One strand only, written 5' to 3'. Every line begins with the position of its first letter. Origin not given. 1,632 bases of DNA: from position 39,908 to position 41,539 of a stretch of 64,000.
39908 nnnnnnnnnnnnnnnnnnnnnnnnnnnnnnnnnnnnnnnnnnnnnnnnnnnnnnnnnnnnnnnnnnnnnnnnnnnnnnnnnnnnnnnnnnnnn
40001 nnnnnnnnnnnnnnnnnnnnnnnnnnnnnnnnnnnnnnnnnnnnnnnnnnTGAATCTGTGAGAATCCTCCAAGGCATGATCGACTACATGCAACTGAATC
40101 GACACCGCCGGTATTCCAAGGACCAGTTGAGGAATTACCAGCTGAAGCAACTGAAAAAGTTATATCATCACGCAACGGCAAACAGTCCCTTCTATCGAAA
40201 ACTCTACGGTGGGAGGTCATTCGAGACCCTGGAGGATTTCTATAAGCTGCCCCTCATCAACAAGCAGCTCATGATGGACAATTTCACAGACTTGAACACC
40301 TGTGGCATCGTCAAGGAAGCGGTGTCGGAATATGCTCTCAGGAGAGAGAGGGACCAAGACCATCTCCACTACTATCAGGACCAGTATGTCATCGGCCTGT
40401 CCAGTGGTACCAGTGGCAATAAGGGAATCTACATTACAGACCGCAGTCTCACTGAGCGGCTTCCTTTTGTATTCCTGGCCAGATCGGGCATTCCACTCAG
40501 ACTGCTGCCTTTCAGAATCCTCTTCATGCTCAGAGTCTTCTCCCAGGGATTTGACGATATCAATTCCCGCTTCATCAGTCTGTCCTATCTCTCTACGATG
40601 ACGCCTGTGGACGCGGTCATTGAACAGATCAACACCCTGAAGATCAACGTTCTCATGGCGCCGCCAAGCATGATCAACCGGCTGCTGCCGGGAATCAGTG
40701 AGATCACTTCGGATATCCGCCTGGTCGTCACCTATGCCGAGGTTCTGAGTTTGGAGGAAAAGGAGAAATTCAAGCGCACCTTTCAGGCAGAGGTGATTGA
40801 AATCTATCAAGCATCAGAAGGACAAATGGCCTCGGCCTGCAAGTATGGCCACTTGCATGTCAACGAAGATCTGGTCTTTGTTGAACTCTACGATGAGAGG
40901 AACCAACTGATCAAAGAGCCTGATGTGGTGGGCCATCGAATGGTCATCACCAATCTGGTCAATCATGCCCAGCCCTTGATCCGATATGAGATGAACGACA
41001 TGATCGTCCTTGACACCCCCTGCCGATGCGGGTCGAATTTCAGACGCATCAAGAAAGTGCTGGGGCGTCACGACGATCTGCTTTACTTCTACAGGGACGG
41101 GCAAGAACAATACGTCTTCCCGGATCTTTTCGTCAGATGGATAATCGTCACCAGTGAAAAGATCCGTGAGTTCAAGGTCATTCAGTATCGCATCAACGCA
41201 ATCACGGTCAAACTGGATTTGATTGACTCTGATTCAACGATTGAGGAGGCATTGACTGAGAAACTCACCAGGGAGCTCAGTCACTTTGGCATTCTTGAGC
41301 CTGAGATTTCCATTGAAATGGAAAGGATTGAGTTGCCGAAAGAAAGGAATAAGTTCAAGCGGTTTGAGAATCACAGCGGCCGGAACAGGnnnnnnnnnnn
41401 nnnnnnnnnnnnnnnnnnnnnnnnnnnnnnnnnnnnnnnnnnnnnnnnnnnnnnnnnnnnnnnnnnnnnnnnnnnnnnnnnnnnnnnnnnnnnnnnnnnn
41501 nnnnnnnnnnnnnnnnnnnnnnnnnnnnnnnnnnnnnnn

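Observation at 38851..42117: Three-gene cassette: membrane acyltransferase, F390-synthetase/PaaK-like adenylating enzyme and an orphan FolT-like ECF S component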

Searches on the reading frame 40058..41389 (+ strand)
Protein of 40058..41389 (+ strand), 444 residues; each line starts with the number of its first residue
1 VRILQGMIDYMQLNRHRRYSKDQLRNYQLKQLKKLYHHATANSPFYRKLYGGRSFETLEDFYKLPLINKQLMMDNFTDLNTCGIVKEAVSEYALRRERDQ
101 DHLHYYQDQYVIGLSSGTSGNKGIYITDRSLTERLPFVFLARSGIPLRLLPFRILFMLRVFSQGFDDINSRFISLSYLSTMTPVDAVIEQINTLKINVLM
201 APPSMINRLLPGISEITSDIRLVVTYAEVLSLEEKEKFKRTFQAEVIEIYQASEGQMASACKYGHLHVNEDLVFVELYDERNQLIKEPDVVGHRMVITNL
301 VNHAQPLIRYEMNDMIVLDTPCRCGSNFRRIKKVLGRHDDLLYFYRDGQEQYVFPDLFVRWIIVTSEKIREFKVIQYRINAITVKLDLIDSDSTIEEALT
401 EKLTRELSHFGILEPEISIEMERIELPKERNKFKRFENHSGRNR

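Call 3: search_protein_families(library=pfam, proteins=[window:40058-41389:+], max_evalue=0.1)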
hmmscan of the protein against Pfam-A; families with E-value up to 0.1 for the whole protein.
window:40058-41389:+ (444 aa): 1 family
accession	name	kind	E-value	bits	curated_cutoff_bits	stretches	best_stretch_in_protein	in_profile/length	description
PF00501.34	AMP-binding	-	2.6e-06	27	29.9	1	181-261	237-330/384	AMP-binding enzyme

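Call 4: search_protein_families(library=ncbifam, proteins=[window:40058-41389:+], max_evalue=0.1)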
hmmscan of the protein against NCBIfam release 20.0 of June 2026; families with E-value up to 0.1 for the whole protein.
window:40058-41389:+ (444 aa): 14 families
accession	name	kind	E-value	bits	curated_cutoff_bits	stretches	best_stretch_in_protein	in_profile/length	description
TIGR02304.1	aden_form_hyp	equivalog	3.3e-79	266.9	251.9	1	5-418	4-405/430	F390 synthetase-related protein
NF045666.1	DVU1553_fam_AMP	equivalog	5.5e-27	94.7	300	1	15-337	14-330/331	DVU_1553 family AMP-dependent CoA ligase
NF053551.1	FlxY_rubin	equivalog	3.8e-20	72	520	2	190-436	163-420/424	flexirubin biosynthesis putative acyl-CoA ligase FlxY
NF041878.1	paak_haloarch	equivalog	4.2e-16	58.6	700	2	196-344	173-331/427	phenylacetate--CoA ligase PaaK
TIGR02155.1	PA_CoA_ligase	equivalog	8.7e-15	54.1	646.3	2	188-410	160-393/422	phenylacetate--CoA ligase PaaK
NF041217.1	BagE_FevW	exception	1.7e-14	53.6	800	1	220-337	194-310/424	bagremycin/ferroverdin synthetase BagE/FevW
TIGR03335.1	F390_ftsA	equivalog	1.1e-12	47.4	458.7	1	212-333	198-325/445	coenzyme F390 synthetase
TIGR01733.1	AA-adenyl-dom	subfamily_domain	0.00079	18.3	317.4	1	191-262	208-280/409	amino acid adenylation domain-containing protein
NF004837.0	PRK06187.1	subfamily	0.0041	15.4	476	1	100-260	163-328/531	long-chain-fatty-acid--CoA ligase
NF006386.0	PRK08633.1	equivalog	0.037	11.7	1221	1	218-254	898-934/1147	acyl-[ACP]--phospholipid O-acyltransferase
NF052587.1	SterCoASynCasI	equivalog_domain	0.045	12.2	900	1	218-258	266-306/550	steroid-22-oyl-CoA synthetase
NF005801.1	PRK07656.1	equivalog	0.061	11.9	657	1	184-264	242-327/500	FadD3 family acyl-CoA ligase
NF001073.0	PRK00118.2-3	equivalog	0.098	13.3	128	0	237-314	4-78/99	putative DNA-binding protein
NF005797.0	PRK07638.1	equivalog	0.099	11.1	518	0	180-257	217-293/487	acyl-CoA synthetase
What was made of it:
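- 40058..41392 (+): Cytoplasmic adenylate-forming enzyme of the PaaK superfamily, TIGR02304 clade (444 aa). TIGR02304 at 266.9 bits against a cut-off of 251.9 (call 4).
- On TIGR02304 F390-synthetase-related adenylate-forming enzymes: 266.9 bits against 251.9 (call 4).
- On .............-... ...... PaaK: TIGR02155 at 54.1 bits against 646.3, and NF041878 at 58.6 against 700 (call 4).
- On Coenzyme F390 synthetase FtsA: TIGR03335 at 47.4 bits against 458.7 (call 4).
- Checked: Gene 2: NCBIfam TIGR02304 'F390 synthetase-related protein', 266.9 bits against 251.9 (call 4).
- Tried and rejected: Catabolic PaaK or F390 synthetase: rejected on equivalog HMM scores (call 4).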

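Call 6: find_homologous_proteins(query=window:40058-41389:+)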
Query window:40058-41389:+ (444 aa): 2135 proteins with E <= 0.001 among 8000 candidates; the best 120 are listed.
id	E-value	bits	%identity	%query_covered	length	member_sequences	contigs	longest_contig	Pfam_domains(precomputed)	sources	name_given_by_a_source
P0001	1.7e-293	991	100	100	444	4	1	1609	PF00501.35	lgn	-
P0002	2.0e-214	731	73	99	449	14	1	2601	-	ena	-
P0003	4.8e-206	703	69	100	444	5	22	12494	PF00501.35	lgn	-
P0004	4.7e-205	700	71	99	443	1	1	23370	PF00501.35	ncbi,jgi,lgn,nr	ncbi:MAG: hypothetical protein AVO33_00345 [delta proteobacterium ML8_F1]|nr:MAG: hypothetical prote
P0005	1.9e-203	694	70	99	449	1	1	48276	-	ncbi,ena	-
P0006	8.4e-181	620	65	98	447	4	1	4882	-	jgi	jgi:putative adenylate-forming enzyme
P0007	9.3e-180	616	62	99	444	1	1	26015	-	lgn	-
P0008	7.2e-179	613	63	99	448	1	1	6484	-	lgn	-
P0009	1.4e-178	613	61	99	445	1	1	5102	-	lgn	-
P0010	3.3e-177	608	62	98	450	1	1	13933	-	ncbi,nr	ncbi:hypothetical protein OAO42_00935 [Candidatus Izimaplasma bacterium]|nr:hypothetical protein [Ca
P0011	1.7e-175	602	60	99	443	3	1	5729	-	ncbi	-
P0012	2.1e-175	602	61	99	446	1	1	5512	-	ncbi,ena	-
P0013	7.9e-175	600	61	99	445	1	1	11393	-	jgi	-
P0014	3.2e-174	598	61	98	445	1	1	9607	-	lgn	-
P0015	3.7e-174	598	60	98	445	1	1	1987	-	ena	-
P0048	6.9e-155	534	56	98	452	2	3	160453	PF00501.35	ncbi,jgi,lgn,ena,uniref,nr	ncbi:AMP-binding protein [Candidatus Cryosericum terrychapinii]|jgi:putative adenylate-forming enzym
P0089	2.1e-151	523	56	99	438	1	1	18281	PF27533.1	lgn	-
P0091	2.3e-151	523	56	96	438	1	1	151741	-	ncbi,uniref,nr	ncbi:hypothetical protein N7603_02975 [Acholeplasma vituli]|uniref:Coenzyme F390 synthetase n=1 Tax=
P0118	2.4e-149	516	54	98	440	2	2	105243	PF27533.1,PF00501.35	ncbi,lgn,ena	-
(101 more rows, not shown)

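Call 8: find_related_loci(query=A1, collection=genome_contigs, flank=7000)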
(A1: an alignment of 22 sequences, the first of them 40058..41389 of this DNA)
Query A1 (444 aa) in genome_contigs; peptide patterns used: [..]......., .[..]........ (x = any residue, [..] = any of these).
173 stretches matched a pattern; 133 encode a relative of the query (tblastn E <= 1e-3); the best 80 are kept; 80 distinct loci.
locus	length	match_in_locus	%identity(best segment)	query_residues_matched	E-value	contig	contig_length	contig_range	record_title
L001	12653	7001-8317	71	1-439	0e+0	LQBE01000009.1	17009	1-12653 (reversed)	MAG: delta proteobacterium ML8_F1 contig_13, whole genome shotgun sequence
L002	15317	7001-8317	70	1-439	0e+0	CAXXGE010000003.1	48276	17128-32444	MAG: Vallitaleaceae bacterium isolate 2a2b7994-b44a-4ebb-a176-ceeb0f7df594 genome assembly, contig: contig_3, whole geno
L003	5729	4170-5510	59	1-444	0e+0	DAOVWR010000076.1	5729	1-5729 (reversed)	MAG TPA_asm: Mycoplasmatota bacterium isolate CSMAG_1736 CSMAG_1736_k141_1326301_length_5729_cov_12.5805, whole genome s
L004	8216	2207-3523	62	1-436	0e+0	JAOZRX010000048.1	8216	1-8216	MAG: Candidatus Izemoplasma sp. isolate GMC6.maxbin2.120_sub GMC6_11215_length_8216_cov_12.605195, whole genome shotgun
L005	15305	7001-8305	60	6-438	6e-177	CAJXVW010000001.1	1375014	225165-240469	MAG TPA_asm: uncultured Tenericutes bacterium isolate SRR6201695_bin.11_MetaBAT_v2.12.1_MAG genome assembly, contig: NOD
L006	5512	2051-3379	61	1-439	8e-179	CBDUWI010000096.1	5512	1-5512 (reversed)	MAG TPA_asm: uncultured bacterium isolate SRR22302362_concoct_142 genome assembly, contig: ERZ25746724.10436, whole geno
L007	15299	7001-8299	61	6-436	0e+0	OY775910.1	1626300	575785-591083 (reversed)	MAG: Acholeplasmataceae bacterium isolate 79d77305-d387-4e48-9b67-53dfc1ec32a7 genome assembly, chromosome: 1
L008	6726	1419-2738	59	1-436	6e-173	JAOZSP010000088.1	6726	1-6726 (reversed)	MAG: Candidatus Izemoplasma sp. isolate GMC6.metabat2.224 GMC6_15790_length_6726_cov_6.581322, whole genome shotgun sequ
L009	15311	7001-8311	58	2-439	3e-168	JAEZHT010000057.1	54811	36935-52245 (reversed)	MAG: Bacillota bacterium isolate OH_CDB_149 k127_1016523, whole genome shotgun sequence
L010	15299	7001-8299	57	3-436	1e-164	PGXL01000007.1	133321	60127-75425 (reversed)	MAG: Tenericutes bacterium HGW-Tenericutes-2 bjp_ig2102_scaffold_117, whole genome shotgun sequence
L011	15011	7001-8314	57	3-438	9e-166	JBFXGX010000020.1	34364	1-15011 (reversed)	MAG: Candidatus Izemoplasmatales bacterium isolate CA_2019_TPIn_173 NODE_3911_length_34364_cov_16.353098_TPIn, whole gen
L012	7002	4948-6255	57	3-439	2e-164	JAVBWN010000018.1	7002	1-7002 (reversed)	MAG: Acholeplasma sp. isolate ZNE14_Bin79 all_Scaff004986, whole genome shotgun sequence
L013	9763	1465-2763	56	3-436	7e-164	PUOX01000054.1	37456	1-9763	MAG: Mollicutes bacterium isolate B1Sed10_121m B1-Sed10-C777, whole genome shotgun sequence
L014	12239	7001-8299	56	3-436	1e-163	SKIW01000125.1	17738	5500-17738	MAG: Candidatus Izimaplasma bacterium isolate CSBr16_77 CSBr16-2646, whole genome shotgun sequence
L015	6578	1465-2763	56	3-436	2e-164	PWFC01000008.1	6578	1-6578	MAG: Mollicutes bacterium isolate T1Sed10_57 T1-Sed10-C15003, whole genome shotgun sequence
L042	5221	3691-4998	53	4-436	3e-158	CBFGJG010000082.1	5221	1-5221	MAG: candidate division WOR-3 bacterium isolate JZ-2_202302_bins_143.1 genome assembly, contig: NODE_82_length_5221_cov_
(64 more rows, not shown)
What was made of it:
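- Many hosts carry mollicute or Erysipelotrichaceae labels (call 8).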

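Call 15: search_solved_structures(query=A1, max_evalue=0.01, show_alignments=1)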
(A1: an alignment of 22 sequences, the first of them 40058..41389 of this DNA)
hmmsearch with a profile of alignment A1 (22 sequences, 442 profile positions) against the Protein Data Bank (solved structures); distinct sequences matched with E-value up to 0.01: 8.
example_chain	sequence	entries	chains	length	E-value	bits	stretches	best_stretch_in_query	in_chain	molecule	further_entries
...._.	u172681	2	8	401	9.6e-24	87.1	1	141-412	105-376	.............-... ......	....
4r1l_A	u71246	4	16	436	6.3e-20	74.5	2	186-433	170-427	Phenylacetate-coenzyme A ligase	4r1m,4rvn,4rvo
6wuq_A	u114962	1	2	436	1.5e-13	53.6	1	218-337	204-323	AjiA1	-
6siw_A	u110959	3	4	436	1.5e-13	53.5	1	218-336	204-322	PaaK-like ligase (AMP-dependent synthetase and ligase) | AMP-dependent synthetase and ligase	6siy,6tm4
6siw_B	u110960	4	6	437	1.5e-13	53.5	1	218-336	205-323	PaaK-like ligase (AMP-dependent synthetase and ligase) | AMP-dependent synthetase and ligase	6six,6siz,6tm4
2y27_A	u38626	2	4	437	1.4e-12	50.4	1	184-347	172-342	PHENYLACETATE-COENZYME A LIGASE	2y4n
2y4o_A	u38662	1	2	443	1.8e-10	43.4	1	186-408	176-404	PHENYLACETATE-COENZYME A LIGASE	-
6hdw_A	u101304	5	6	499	1.3e-05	27.3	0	23-72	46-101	2-hydroxyisobutyryl-CoA synthetase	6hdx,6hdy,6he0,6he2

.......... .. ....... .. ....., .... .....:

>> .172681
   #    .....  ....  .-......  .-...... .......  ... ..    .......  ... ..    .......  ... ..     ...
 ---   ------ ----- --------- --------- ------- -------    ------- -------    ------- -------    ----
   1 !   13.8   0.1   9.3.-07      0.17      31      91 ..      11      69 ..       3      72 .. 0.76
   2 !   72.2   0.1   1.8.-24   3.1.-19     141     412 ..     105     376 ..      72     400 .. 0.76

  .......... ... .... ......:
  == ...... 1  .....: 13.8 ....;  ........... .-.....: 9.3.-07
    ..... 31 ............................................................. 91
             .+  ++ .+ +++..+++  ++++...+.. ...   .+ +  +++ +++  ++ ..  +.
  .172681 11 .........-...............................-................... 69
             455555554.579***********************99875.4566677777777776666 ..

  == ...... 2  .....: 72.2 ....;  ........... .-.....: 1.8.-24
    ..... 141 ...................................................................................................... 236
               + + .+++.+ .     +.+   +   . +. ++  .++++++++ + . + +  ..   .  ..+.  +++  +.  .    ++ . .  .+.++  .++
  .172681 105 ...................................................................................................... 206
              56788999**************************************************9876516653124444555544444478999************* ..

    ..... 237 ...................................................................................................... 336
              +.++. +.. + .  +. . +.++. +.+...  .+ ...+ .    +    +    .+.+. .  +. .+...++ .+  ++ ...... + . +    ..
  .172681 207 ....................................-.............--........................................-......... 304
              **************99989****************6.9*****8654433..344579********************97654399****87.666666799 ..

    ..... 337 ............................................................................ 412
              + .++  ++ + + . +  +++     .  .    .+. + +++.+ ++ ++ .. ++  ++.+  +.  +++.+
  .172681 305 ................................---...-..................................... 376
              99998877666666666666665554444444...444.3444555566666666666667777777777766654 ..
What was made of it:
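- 40058..41392 (+): A family profile against PDB gives PaaK-type ligases as best hits: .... at 1e-23 and 4r1l at 6e-20 (call 15).
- Closest known: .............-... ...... PaaK and coenzyme F390 synthetase FtsA. Same: PaaK-type structures are the best PDB sequence hits (call 15).
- The PaaK superfamily includes enzymes that form esters or amides directly from acyl-AMP without CoA (NatL2/AjiA1-type PDB hits, call 15), and F390 synthetase, which adenylylates a hydroxyl group. PDB relatives include CoA-independent PaaK-like ligases (6siw and 6wuq, call 15).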

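Call 18: search_protein_families(library=pfam, proteins=[P0118, P0089, P0048, P0091], max_evalue=0.01)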
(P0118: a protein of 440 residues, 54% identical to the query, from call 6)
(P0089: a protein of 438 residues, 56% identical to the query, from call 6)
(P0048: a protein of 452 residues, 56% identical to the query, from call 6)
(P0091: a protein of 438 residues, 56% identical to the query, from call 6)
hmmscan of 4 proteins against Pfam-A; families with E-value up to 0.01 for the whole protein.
P0118 (440 aa): 1 family
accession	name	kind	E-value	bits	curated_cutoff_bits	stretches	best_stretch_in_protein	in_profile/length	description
PF00501.34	AMP-binding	-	1.9e-05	24.1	29.9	1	114-258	170-328/384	AMP-binding enzyme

P0089 (438 aa): 1 family
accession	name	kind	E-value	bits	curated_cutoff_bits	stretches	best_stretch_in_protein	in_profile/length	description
PF00501.34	AMP-binding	-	0.0017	17.7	29.9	1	182-263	245-331/384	AMP-binding enzyme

P0048 (452 aa): 1 family
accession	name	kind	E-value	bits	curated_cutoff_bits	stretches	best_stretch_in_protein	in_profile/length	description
PF00501.34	AMP-binding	-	5.8e-06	25.8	29.9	1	109-266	163-331/384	AMP-binding enzyme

P0091 (438 aa): 0 families

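Call 28: search_protein_families(library=pfam, alignment_id=A2, max_evalue=0.00001)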
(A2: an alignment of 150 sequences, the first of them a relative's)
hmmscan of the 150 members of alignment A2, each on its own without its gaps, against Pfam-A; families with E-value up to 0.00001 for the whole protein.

A. member 1, L001:3902-5386:+ (495 aa): 4 families
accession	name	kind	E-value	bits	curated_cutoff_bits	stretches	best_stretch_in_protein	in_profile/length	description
PF01637.24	ATPase_2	-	6.7e-26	91.9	33.2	1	20-205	1-198/225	ATPase domain predominantly from Archaea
PF03008.20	DUF234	-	1.6e-23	83.4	22.5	1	334-427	1-95/100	Archaea bacterial proteins of unknown function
PF13173.12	AAA_14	-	7.8e-11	42.5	27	1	40-171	3-109/129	AAA domain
PF13401.12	AAA_22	-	1e-06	29.5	27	1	38-143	4-104/130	AAA domain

B. families by the number of members that match (of 150 scanned): 213 families (the first 25 are shown)
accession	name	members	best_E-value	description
PF00583.31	Acetyltransf_1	6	3e-24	Acetyltransferase (GNAT) family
PF13508.13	Acetyltransf_7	5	7.8e-16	Acetyltransferase (GNAT) domain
PF13673.13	Acetyltransf_10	4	1.1e-11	Acetyltransferase (GNAT) domain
PF07690.21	MFS_1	3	1.8e-39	Major Facilitator Superfamily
PF13302.13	Acetyltransf_3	3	8.8e-21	Acetyltransferase (GNAT) domain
PF07722.19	Peptidase_C26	2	2.6e-49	Peptidase C26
PF00117.34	GATase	2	6.4e-41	Glutamine amidotransferase class-I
PF01558.24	POR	2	3.7e-36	Pyruvate ferredoxin/flavodoxin oxidoreductase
PF01546.33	Peptidase_M20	2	2e-35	Peptidase family M20/M25/M40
PF13173.12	AAA_14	2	6.7e-21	AAA domain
PF00528.27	BPD_transp_1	2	5.7e-20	Binding-protein-dependent transport system inner membrane component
PF12838.12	Fer4_7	2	2.6e-12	4Fe-4S dicluster domain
PF00037.32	Fer4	2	2.3e-11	4Fe-4S binding domain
PF07687.19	M20_dimer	2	7.5e-10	Peptidase dimerisation domain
PF13187.11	Fer4_9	2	2.3e-09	4Fe-4S dicluster domain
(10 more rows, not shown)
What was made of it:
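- Tried and rejected: GNAT domains in 6 of 150 look like background (call 28).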

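Call 37: search_dna_similar(query=window:40058-41389:+, collection=plasmids, mode=protein, max_evalue=1e-10, max_rows=25)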
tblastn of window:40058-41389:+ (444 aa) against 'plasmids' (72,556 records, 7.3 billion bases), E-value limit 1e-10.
Records with a match: 63; places in all: 67; records where one place covers at least 80% of the query: 48.
Best place of each record, by identity: <60% 63.
By first word of the organism name: Bacillus 5; Ketogulonicigenium 5; Rhizobium 4; Cytobacillus 4; Arthrobacter 4; Pseudomonas 3; Haloarcula 3; Variovorax 3; Shinella 3; Paracoccus 2; and 21 more.
By predicted mobility (MOB-suite, as given by PLSDB): non-mobilizable 44; conjugative 14; mobilizable 5.
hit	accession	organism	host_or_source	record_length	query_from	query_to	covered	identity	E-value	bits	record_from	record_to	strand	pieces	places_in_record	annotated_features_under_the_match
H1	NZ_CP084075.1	Fusobacterium vincentii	-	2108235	20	386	83%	36.0%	2e-56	208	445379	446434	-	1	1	none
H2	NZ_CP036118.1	Bacillus mycoides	cell culture,soil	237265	1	386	87%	32.8%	1e-50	191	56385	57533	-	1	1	F390 synthetase-related protein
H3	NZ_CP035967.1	Bacillus mycoides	cell culture,soil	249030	1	386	87%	32.8%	1e-50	191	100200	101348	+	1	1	F390 synthetase-related protein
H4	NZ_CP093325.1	Bacillus sp. N5-665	whole organism,peat soil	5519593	1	386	87%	32.8%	2e-51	193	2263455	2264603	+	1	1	none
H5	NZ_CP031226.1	Pseudomonas amygdali pv. lachrymans str. M301315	-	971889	1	417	94%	28.7%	2e-39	159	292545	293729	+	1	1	F390 synthetase-related protein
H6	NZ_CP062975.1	Pontibacillus sp. ALD_SL1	mangrove mud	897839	20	435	94%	28.5%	2e-47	182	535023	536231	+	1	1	F390 synthetase-related protein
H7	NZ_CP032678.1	Pseudomonas sp. Leaf58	Arabidopsis,whole organism,phyllosphere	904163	20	434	93%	28.4%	5e-37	151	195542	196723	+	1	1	F390 synthetase-related protein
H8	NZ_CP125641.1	Rhizobium sp. BT03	Phaseolus vulgaris,Pure culture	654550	20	439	95%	27.8%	4e-28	125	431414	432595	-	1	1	CoF synthetase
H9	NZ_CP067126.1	Paracoccus alcaliphilus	whole organism,soil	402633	20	435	94%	27.7%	1e-43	171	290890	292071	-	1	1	F390 synthetase-related protein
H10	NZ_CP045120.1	Rubrobacter tropicus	single pure culture,marine sediment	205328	11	438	96%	26.5%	3e-22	107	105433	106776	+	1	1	phenylacetate--CoA ligase family protein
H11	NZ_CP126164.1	Haloarcula pelagica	cell culture,sediment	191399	15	434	95%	26.8%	1e-27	124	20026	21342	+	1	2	phenylacetate--CoA ligase family protein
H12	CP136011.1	Pseudomonas sp. FeN3W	cell culture,marine sediment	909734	15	396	86%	29.3%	2e-37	153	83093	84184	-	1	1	adenylate-forming enzyme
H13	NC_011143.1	Phenylobacterium zucineum HLK1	-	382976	7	436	97%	25.9%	6e-23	109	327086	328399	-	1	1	phenylacetate--CoA ligase family protein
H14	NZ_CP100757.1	Natrinema gelatinilyticum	marine sediment,sediment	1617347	11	434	95%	26.1%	7e-25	115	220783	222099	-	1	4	record has no annotation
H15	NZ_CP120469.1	Halobaculum limi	cell culture,sediment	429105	15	444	97%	25.7%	1e-23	111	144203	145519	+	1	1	phenylacetate--CoA ligase family protein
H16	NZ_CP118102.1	Paenibacillus urinalis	Homo sapiens,blood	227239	43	397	80%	30.1%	3e-44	172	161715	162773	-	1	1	F390 synthetase-related protein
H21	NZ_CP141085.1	Escherichia coli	Homo sapiens,Infected Human Urine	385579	21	387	83%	28.5%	2e-42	167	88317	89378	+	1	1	F390 synthetase-related protein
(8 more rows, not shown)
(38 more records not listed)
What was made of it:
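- Tried and rejected: Plasmid or phage carriage of the AT3-linked clade: the plasmid hits are all under 37% identical and belong to the other clade (call 37).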

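Call 38: get_annotated_region(hit=H2, flank=6000)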
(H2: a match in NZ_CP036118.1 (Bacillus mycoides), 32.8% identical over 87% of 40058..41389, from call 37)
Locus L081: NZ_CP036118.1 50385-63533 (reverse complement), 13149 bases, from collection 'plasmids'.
description: Bacillus mycoides strain JAS481 plasmid p237
organism: Bacillus mycoides (NCBI taxid 1405)
taxonomy: Bacteria; Bacillota; Bacilli; Bacillales; Bacillaceae; Bacillus; Bacillus mycoides
host: -; source: cell culture,soil; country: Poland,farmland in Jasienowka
typing (MOB-suite, as given by PLSDB): conjugative; replicon rep_cluster_1869; relaxase MOBP; mating-pair formation MPF_T
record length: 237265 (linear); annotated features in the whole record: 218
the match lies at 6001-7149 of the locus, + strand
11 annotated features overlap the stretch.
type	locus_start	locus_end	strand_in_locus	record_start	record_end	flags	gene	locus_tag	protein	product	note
CDS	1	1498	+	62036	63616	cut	-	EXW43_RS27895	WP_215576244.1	M56 family metallopeptidase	-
CDS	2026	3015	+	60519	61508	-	-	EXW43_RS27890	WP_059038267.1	beta-ketoacyl-ACP synthase III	-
CDS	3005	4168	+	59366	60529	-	-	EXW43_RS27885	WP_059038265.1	ATP-grasp domain-containing protein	-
CDS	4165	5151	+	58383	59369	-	-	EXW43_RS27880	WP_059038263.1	NAD(P)-dependent oxidoreductase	-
CDS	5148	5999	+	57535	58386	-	-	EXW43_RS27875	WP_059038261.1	MBL fold metallo-hydrolase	-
CDS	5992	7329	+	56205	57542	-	-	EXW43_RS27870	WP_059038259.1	F390 synthetase-related protein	-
CDS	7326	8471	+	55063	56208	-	-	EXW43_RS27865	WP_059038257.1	hypothetical protein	-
CDS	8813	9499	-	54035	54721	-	-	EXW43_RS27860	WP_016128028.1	IS6 family transposase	-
CDS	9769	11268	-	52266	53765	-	-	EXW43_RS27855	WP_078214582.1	spore germination protein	GO:0009847 - spore germination [Evidence IEA]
CDS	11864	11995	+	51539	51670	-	-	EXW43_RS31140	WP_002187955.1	hypothetical protein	-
CDS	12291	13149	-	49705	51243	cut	-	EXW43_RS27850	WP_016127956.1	thiol-activated cytolysin family protein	-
